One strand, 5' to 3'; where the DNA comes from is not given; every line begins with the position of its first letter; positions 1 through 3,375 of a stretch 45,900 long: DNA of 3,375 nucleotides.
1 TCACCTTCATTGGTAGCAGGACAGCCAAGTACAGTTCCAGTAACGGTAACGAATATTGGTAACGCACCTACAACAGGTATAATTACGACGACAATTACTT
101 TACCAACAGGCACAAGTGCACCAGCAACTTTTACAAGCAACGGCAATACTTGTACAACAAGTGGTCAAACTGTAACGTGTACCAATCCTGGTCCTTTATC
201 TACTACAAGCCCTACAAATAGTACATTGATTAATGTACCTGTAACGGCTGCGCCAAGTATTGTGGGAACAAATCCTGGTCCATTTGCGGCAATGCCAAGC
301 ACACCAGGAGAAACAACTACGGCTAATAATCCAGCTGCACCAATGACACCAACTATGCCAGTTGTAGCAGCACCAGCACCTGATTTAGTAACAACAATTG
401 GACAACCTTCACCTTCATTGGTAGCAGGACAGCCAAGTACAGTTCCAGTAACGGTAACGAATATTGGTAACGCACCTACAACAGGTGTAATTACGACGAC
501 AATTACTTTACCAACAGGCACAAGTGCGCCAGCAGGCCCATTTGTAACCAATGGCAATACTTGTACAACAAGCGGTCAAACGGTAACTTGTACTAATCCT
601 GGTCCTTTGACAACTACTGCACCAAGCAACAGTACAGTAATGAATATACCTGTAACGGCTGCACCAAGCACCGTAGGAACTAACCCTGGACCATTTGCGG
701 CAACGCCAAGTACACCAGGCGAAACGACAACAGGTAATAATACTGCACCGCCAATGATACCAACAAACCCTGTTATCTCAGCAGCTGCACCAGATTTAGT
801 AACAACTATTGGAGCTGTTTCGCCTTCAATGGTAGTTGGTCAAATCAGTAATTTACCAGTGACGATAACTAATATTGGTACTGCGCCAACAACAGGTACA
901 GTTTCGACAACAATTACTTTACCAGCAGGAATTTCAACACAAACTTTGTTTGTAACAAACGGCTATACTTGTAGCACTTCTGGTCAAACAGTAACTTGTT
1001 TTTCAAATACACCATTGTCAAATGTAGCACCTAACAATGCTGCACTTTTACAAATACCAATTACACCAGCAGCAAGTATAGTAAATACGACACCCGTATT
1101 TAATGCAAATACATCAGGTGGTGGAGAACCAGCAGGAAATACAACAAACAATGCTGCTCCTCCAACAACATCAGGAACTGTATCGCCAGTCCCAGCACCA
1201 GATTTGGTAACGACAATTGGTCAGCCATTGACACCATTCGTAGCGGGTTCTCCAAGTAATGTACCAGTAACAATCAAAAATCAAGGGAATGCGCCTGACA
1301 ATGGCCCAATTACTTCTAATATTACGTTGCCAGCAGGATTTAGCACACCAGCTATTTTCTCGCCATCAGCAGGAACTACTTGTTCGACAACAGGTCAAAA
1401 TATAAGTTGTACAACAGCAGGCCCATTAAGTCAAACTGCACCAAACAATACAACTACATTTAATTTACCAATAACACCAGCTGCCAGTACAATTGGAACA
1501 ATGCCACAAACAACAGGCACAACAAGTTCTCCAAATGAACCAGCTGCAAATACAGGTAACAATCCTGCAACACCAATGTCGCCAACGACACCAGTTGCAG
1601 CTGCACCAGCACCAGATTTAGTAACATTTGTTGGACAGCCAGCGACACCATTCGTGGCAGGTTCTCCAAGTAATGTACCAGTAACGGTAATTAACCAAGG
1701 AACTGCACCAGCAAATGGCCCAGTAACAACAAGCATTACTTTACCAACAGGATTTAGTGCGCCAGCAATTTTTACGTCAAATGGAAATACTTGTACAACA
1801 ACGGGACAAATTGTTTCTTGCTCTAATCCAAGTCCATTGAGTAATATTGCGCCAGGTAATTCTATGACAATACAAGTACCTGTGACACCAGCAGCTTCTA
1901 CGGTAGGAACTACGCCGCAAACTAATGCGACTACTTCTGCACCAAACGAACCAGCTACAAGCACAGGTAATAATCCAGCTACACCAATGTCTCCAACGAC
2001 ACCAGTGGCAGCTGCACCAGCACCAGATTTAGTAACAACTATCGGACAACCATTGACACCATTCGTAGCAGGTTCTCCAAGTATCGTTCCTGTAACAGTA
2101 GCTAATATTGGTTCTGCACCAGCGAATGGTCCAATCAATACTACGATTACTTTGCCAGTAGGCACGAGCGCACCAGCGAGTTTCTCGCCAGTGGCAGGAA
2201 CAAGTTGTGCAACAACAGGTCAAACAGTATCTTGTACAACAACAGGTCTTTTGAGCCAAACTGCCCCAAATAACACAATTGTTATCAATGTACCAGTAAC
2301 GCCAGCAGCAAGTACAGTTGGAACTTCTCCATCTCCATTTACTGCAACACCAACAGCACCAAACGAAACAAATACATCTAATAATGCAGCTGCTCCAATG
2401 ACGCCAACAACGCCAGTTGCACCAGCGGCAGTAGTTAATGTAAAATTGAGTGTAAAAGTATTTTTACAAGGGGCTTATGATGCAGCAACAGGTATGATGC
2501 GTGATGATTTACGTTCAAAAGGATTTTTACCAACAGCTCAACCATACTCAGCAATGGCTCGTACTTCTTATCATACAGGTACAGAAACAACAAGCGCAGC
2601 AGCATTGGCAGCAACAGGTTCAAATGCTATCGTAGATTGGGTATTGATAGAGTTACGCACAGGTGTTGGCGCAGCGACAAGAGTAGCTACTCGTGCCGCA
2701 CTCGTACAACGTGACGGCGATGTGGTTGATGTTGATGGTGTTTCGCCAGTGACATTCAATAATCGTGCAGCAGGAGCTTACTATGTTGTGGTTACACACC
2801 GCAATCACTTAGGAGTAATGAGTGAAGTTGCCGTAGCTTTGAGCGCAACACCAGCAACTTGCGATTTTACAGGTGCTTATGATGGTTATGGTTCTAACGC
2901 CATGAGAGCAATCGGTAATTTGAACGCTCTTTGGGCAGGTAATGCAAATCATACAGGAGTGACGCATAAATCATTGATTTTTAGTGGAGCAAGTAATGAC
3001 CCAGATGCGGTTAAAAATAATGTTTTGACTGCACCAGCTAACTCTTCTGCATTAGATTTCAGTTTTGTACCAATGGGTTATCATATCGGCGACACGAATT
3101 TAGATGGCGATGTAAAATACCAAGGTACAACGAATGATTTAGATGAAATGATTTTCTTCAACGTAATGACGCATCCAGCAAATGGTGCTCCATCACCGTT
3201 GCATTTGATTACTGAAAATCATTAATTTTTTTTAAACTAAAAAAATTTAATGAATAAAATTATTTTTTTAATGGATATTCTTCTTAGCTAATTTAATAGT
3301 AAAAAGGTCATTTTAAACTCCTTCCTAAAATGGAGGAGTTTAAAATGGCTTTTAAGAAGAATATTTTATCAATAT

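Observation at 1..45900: Plasmid-type replicon whose cargo is almost exclusively giant surface-repeat proteins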

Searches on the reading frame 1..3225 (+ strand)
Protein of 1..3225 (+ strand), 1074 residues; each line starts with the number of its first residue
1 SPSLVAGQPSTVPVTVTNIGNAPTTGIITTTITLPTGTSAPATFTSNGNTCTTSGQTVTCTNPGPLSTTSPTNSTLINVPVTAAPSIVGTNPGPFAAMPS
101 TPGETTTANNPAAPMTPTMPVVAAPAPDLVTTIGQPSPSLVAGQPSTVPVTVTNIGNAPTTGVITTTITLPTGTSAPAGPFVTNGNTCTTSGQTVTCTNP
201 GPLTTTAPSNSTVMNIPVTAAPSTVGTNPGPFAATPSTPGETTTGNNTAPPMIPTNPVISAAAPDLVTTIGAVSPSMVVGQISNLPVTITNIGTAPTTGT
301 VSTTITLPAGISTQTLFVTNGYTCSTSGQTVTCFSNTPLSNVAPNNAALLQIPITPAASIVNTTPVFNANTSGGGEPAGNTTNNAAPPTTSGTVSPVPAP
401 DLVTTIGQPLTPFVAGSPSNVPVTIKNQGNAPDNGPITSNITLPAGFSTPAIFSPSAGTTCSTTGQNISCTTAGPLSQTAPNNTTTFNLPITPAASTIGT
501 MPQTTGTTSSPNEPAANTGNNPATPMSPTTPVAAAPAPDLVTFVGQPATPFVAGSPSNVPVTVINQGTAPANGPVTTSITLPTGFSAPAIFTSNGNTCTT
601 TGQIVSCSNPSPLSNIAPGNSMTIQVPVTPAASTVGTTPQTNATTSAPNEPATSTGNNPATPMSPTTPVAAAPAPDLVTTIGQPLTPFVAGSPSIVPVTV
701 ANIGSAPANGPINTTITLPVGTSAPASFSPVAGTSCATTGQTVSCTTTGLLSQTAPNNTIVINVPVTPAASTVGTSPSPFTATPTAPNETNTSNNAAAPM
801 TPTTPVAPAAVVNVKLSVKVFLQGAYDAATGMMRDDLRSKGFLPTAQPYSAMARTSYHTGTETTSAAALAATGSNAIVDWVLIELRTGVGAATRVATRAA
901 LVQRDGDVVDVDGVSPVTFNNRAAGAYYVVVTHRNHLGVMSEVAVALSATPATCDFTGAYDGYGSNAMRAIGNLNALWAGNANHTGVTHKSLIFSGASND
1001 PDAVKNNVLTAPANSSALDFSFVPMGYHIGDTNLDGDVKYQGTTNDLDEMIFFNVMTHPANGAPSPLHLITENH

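Call 8: search_protein_families(library=pfam, proteins=[window:1-3225:+], max_evalue=0.01)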
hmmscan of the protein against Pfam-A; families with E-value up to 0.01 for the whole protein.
window:1-3225:+ (1074 aa): 1 family
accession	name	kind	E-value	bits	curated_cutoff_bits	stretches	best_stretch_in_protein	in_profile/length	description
PF07705.17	CARDB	-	1.1e-10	42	22.7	0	126-165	1-40/101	CARDB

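Call 12: search_protein_families(library=ncbifam, proteins=[window:1-3225:+], max_evalue=0.01)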
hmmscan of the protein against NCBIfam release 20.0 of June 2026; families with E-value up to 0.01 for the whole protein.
window:1-3225:+ (1074 aa): 0 families

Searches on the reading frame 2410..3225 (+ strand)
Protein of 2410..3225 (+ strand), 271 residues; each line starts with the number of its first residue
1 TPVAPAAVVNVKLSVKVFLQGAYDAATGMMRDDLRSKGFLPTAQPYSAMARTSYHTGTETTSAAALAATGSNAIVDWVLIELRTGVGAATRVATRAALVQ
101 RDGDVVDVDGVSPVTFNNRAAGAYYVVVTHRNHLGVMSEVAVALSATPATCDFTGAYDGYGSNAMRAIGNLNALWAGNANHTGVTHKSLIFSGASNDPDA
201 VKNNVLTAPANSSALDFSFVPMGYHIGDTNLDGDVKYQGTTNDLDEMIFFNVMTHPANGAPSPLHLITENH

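Call 48: search_protein_families(library=pfam, proteins=[window:2410-3225:+], max_evalue=1)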
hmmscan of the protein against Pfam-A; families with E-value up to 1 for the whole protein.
window:2410-3225:+ (271 aa): 1 family
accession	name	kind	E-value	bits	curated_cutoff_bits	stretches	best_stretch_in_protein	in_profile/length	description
PF03205.20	MobB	-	0.19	12.1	26.6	1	94-141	28-75/133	Molybdopterin guanine dinucleotide synthesis protein B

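Call 57: find_homologous_proteins(query=window:2410-3222:+, max_evalue=0.00001)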
Query window:2410-3222:+ (271 aa): 990 proteins with E <= 0.00001 among 5664 candidates; the best 120 are listed.
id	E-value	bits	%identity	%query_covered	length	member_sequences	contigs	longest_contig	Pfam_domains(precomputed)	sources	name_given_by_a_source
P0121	3.7e-141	487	80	100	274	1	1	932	-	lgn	-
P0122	2.6e-132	458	76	99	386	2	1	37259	-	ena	-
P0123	3.6e-131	454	80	96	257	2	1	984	-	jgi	jgi:hypothetical protein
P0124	8.4e-130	450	76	100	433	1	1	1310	-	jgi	jgi:hypothetical protein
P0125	1.1e-128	446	75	96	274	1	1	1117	-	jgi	jgi:hypothetical protein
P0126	2.3e-124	432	71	100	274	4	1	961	-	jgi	jgi:hypothetical protein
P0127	9.0e-118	410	81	82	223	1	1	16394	-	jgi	jgi:hypothetical protein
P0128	1.4e-106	374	77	82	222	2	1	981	-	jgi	jgi:hypothetical protein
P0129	5.6e-102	359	74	82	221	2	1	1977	-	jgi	jgi:hypothetical protein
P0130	7.6e-76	273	54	92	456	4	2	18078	-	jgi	jgi:hypothetical protein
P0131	1.1e-75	272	56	89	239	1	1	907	-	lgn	-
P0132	1.2e-75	272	52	99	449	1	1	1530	PF17963.8,PF17892.8,PF17803.8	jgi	jgi:hypothetical protein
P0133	1.7e-75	272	52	96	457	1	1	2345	-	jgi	jgi:hypothetical protein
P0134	5.4e-70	254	50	93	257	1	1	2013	-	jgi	jgi:hypothetical protein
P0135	4.1e-62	228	47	99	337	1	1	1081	-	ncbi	ncbi:MAG: hypothetical protein AAB316_06860, partial [Bacteroidota bacterium]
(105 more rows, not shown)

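Call 66: predict_structure(alignment_id=A2)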
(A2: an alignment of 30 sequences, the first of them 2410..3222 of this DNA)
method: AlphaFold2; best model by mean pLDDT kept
length: 271 residues; sequences in the alignment: 30
mean_pLDDT: 93.5   pTM: 0.91
mean pLDDT of the five models: 93.5, 92.5, 92.6, 92.4, 91.4
residues with pLDDT >= 90: 232; 70-90: 29; 50-70: 10; < 50: 0
segments of 3 or more residues with pLDDT < 50: none
pLDDT, mean of each block of 10 residues (from residue 1): 84 98 96 98 95 94 97 98 84 98 98 98 96 94 97 86 92 93 76 92 96 95 95 95 94 95 92 81
secondary structure, 60 per line:
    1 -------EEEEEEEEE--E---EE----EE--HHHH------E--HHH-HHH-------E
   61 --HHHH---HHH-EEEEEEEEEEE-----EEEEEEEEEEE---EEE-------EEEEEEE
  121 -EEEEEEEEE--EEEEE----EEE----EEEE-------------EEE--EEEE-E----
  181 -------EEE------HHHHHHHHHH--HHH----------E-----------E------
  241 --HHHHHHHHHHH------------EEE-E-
elements in order: E8-16 H33-36 H63-66 E74-84 E90-100 E104-106 E114-120 E122-130 E133-137 E142-144 E149-152 E166-168 E171-174 E188-190 H197-206 H243-253 E266-268

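Call 69: fold_search(model_id=the predicted structure, library=pdb)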
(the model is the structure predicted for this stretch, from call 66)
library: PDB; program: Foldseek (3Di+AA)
matches with E <= 10: 1055; with E <= 0.001: 0
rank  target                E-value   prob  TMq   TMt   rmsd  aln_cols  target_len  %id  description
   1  4u3s_B                1.7e-02  0.77  0.25  0.40   6.3       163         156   18  Crystal structure of Coh3ScaB-XDoc_M1ScaA complex: A N-terminal interface mutant of type II Cohesin-X-Dockerin complex (released 2015-07-29)
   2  6yoa_B                1.8e-02  0.75  0.21  0.37   9.9       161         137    6  Lig v 1 structure and the inflammatory response to the Ole e 1 protein family (released 2020-05-13)
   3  4wi0_B                2.1e-02  0.95  0.26  0.41   5.3       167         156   13  Crystal structure of Coh3ScaB-XDoc_M2ScaA complex: A C-terminal interface mutant of type II Cohesin-X-Dockerin complex (released 2015-10-07)
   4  6yoa_A                2.4e-02  0.87  0.24  0.43   9.1       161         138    7  Lig v 1 structure and the inflammatory response to the Ole e 1 protein family (released 2020-05-13)
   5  4fl4_C                8.4e-02  0.63  0.23  0.20   7.8       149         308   10  Scaffoldin conformation and dynamics revealed by a ternary complex from the Clostridium thermocellum cellulosome (released 2012-06-27)
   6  3q1e_A                8.4e-02  0.41  0.17  0.35   6.2        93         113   13  Crystal structure of Y116T/I16A double mutant of 5-hydroxyisourate hydrolase in complex with T4 (released 2011-05-04)
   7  5z1b_A                9.5e-02  0.30  0.13  0.06   6.1        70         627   16  Structure of Bifidobacterium dentium beta-glucuronidase complexed with coumarin-3-O-glucuronide (released 2018-12-12)
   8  2h6u_A                1.0e-01  0.33  0.18  0.36   7.7       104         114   15  Crystal structure of 5-hydroxyisourate hydrolase (formerly known as TRP, transthyretin related protein) (released 2006-10-31)
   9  2b59_B                1.1e-01  0.47  0.21  0.33   6.7       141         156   10  The type II cohesin dockerin complex (released 2005-10-11)
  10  3q1e_D                1.1e-01  0.38  0.17  0.35   5.9        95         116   12  Crystal structure of Y116T/I16A double mutant of 5-hydroxyisourate hydrolase in complex with T4 (released 2011-05-04)
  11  4gqz_D                1.2e-01  0.63  0.23  0.36   8.3       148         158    9  Crystal Structure of S.CueP (released 2013-08-14)
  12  5k39_B                1.3e-01  0.57  0.33  0.53   5.6       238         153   10  THE TYPE II COHESIN DOCKERIN COMPLEX FROM CLOSTRIDIUM THERMOCELLUM (released 2017-03-29)
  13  4fl4_L                1.3e-01  0.47  0.22  0.19   8.1       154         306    9  Scaffoldin conformation and dynamics revealed by a ternary complex from the Clostridium thermocellum cellulosome (released 2012-06-27)
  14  6oe6_A                1.3e-01  0.28  0.15  0.29  11.5        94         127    8  Structure of a Uncharacterized protein from Leptospira interrogans serogroup Icterohaemorrhagiae serovar Copenhageni ( (released 2019-04-17)
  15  5z5m_B                1.4e-01  0.25  0.20  0.20   7.7       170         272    9  Crystal structure of (S)-allantoin synthase (released 2018-11-21)
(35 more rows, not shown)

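Call 93: find_encoding_contigs(protein=P0122, flank=10000, max_places=3)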
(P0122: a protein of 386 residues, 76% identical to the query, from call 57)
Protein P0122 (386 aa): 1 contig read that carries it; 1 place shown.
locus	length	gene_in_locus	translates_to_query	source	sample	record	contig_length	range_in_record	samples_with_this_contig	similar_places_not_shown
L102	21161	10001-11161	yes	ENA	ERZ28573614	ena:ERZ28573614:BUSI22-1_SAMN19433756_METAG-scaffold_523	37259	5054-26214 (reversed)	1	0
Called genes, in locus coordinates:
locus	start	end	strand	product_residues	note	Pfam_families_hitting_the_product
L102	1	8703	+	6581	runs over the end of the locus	?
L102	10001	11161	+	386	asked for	-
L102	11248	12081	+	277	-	PF18962:Por_Secre_tail (weak)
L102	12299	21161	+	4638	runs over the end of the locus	?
